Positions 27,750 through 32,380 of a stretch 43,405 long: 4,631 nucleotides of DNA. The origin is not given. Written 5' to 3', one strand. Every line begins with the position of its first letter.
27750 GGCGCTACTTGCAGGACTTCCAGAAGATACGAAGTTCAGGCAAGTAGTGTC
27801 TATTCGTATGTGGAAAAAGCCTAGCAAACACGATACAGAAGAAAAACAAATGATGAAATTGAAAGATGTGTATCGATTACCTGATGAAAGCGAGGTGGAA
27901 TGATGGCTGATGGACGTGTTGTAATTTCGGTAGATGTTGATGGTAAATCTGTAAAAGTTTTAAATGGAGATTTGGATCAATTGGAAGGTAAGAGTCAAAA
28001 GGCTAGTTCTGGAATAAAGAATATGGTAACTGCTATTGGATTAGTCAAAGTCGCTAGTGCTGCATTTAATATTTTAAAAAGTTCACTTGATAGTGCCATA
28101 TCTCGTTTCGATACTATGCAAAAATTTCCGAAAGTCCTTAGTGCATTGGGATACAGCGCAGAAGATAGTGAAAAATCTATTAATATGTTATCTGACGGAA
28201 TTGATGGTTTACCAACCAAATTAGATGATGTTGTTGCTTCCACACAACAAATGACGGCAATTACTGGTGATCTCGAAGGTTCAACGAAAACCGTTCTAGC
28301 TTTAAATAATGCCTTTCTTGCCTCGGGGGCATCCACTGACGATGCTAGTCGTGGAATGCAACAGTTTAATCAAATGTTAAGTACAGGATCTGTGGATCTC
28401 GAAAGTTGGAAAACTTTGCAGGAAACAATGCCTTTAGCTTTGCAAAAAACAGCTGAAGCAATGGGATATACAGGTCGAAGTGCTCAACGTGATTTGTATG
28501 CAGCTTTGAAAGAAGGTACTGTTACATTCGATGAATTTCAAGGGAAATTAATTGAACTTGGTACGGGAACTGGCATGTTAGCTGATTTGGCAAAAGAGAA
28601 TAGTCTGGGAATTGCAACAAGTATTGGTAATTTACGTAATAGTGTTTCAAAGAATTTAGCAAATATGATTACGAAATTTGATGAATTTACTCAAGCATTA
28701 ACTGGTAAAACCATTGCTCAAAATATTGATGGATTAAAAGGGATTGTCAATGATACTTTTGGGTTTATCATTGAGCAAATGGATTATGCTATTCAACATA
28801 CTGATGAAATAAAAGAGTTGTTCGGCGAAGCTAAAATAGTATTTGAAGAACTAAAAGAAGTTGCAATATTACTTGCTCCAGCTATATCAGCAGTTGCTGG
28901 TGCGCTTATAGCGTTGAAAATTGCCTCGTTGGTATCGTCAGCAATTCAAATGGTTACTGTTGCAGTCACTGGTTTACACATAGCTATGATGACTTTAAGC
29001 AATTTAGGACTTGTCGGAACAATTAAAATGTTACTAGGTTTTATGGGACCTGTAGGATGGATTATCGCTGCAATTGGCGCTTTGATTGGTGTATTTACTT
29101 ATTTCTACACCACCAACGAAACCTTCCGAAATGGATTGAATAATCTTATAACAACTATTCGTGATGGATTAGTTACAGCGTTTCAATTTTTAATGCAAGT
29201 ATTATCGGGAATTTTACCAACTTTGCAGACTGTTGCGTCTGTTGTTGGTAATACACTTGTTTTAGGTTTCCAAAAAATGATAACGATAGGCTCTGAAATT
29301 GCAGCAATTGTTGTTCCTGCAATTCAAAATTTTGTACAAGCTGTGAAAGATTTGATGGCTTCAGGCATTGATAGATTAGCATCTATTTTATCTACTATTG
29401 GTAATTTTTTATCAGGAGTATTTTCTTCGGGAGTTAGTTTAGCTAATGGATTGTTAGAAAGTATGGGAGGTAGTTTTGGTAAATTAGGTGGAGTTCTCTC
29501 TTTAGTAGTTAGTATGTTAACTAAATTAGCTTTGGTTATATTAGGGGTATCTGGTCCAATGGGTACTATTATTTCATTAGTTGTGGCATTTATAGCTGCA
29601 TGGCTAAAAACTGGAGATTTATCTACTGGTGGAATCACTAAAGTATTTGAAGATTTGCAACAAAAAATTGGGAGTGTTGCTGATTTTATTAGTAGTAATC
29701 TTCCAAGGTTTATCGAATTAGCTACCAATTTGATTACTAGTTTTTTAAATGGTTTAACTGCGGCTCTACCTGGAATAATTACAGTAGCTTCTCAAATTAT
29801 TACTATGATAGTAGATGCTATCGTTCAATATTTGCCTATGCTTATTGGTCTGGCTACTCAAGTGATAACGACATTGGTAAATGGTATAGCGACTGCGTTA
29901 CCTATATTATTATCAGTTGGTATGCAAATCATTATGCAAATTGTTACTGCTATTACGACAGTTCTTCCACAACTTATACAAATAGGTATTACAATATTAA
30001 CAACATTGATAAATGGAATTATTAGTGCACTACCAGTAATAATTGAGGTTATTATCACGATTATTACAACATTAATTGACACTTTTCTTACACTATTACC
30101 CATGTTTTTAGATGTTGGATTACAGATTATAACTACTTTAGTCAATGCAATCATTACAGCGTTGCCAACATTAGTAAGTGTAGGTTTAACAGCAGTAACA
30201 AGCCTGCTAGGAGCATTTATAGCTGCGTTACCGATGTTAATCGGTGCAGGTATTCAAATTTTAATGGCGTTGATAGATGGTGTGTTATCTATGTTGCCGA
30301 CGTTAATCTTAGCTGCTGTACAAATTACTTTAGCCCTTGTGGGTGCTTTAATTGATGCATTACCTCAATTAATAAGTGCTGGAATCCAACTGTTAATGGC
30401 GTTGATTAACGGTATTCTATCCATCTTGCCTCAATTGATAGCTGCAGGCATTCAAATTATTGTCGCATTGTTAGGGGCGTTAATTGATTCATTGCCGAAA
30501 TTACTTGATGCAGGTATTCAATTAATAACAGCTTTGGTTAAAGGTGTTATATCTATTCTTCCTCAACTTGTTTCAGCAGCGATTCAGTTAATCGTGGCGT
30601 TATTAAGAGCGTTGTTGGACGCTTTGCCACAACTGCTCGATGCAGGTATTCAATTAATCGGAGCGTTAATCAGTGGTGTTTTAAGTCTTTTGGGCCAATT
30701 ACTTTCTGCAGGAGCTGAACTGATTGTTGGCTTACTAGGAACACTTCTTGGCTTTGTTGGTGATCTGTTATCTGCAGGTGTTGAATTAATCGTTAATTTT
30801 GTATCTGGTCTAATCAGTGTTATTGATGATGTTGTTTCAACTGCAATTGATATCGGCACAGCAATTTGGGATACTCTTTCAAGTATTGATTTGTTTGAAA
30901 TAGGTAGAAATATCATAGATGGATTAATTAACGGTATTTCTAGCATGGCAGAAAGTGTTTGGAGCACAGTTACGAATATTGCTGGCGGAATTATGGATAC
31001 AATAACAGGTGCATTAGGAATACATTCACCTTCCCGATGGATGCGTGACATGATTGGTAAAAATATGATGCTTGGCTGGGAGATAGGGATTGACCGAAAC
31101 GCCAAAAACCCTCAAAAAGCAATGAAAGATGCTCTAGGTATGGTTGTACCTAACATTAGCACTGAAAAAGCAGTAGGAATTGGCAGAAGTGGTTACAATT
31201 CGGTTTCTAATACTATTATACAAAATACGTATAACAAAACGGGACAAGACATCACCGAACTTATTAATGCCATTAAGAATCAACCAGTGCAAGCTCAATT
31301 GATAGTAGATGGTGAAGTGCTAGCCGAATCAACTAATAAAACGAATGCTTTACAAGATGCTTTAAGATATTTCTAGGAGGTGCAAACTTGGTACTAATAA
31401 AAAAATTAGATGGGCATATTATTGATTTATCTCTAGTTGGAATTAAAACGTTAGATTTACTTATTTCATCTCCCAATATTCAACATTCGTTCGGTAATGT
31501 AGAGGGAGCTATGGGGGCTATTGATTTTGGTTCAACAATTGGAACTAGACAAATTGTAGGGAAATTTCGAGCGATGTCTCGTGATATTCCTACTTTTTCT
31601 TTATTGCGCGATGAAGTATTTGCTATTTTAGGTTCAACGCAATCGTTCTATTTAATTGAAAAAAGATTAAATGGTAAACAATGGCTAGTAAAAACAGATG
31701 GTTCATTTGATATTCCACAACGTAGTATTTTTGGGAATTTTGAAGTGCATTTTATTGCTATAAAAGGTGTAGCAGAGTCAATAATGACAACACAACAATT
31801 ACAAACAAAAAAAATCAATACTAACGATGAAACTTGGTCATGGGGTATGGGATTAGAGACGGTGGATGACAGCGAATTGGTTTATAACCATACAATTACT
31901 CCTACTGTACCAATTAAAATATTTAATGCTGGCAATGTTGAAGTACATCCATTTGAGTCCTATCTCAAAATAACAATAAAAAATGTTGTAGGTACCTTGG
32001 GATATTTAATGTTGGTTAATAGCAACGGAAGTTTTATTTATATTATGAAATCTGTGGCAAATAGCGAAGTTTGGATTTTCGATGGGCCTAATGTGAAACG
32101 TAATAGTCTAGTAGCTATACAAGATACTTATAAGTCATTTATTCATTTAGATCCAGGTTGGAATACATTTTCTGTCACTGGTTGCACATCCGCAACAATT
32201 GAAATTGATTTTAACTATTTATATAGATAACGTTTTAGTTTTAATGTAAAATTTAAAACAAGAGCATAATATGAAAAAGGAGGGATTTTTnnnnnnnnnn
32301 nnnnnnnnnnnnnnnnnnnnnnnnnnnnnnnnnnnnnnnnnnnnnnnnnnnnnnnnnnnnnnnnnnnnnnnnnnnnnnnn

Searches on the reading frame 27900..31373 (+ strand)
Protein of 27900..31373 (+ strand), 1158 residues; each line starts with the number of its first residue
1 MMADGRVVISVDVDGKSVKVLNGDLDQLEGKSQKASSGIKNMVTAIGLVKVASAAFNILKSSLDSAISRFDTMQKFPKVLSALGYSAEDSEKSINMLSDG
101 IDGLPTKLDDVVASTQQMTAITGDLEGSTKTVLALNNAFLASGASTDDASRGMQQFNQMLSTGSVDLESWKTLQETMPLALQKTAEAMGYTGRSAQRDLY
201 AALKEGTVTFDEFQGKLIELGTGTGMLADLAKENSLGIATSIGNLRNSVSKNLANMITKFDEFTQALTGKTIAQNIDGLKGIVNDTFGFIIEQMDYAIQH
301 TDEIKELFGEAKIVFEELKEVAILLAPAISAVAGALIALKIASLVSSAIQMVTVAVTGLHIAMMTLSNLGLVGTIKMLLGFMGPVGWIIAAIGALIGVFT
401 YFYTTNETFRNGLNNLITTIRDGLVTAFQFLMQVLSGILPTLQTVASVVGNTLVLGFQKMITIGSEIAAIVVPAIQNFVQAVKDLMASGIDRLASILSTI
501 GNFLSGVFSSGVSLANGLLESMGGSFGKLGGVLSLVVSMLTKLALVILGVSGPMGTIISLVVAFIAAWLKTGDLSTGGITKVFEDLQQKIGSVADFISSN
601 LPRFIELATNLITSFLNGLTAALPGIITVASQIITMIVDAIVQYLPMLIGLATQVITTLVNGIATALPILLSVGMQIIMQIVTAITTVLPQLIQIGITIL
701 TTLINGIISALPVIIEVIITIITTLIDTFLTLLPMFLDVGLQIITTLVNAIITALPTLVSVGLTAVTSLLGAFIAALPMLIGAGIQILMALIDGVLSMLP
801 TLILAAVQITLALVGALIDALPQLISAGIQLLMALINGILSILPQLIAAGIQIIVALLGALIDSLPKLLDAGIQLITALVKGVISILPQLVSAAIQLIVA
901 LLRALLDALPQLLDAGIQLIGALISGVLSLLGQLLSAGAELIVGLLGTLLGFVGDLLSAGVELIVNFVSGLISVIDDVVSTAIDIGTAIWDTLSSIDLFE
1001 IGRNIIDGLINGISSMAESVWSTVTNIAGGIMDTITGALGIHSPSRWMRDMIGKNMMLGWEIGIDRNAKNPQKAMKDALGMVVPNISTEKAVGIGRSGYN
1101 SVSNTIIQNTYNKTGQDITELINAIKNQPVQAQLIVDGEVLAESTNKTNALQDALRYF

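Call 79: search_protein_families(library=pfam, proteins=[window:27900-31373:+], max_evalue=0.1)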
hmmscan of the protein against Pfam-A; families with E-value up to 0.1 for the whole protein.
window:27900-31373:+ (1158 aa): 3 families
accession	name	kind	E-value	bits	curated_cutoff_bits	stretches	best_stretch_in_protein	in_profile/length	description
PF20155.4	TMP_3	-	6.8e-32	111.2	41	1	65-256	2-190/192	Tape measure protein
PF12296.13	HsbA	-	0.018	15.9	33.5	1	228-280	57-109/121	Hydrophobic surface binding protein A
PF09834.14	DUF2061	-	0.091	13.6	23.1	0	557-584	9-36/52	Predicted membrane protein (DUF2061)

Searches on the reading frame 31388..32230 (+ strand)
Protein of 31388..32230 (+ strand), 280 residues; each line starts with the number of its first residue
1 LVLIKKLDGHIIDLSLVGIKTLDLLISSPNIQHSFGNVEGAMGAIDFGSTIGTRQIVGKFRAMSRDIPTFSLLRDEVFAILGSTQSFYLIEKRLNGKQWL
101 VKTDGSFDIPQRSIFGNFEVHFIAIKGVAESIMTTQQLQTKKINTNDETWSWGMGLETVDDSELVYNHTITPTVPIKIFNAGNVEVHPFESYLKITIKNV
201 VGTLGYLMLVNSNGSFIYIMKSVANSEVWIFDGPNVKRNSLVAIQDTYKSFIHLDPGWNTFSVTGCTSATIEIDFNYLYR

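Call 3: search_protein_families(library=pfam, proteins=[window:31388-32230:+], max_evalue=1)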
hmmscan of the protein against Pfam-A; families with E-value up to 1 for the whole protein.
window:31388-32230:+ (280 aa): 1 family
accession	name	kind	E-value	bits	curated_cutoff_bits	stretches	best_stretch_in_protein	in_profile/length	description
PF05709.17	Sipho_tail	-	7.4e-16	58.9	24.2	1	24-123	18-117/118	Phage tail protein RIFT-related domain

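Call 4: search_protein_families(library=phrogs, proteins=[window:31388-32230:+], max_evalue=0.01)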
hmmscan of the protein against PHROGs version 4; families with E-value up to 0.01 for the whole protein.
window:31388-32230:+ (280 aa): 2 families
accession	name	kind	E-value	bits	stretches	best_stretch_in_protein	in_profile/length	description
phrog_33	-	tail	3.9e-33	116.4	1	7-279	41-279/651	distal tail protein Dit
phrog_30835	-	unknown function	1.5e-07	32.7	1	2-140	12-154/161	-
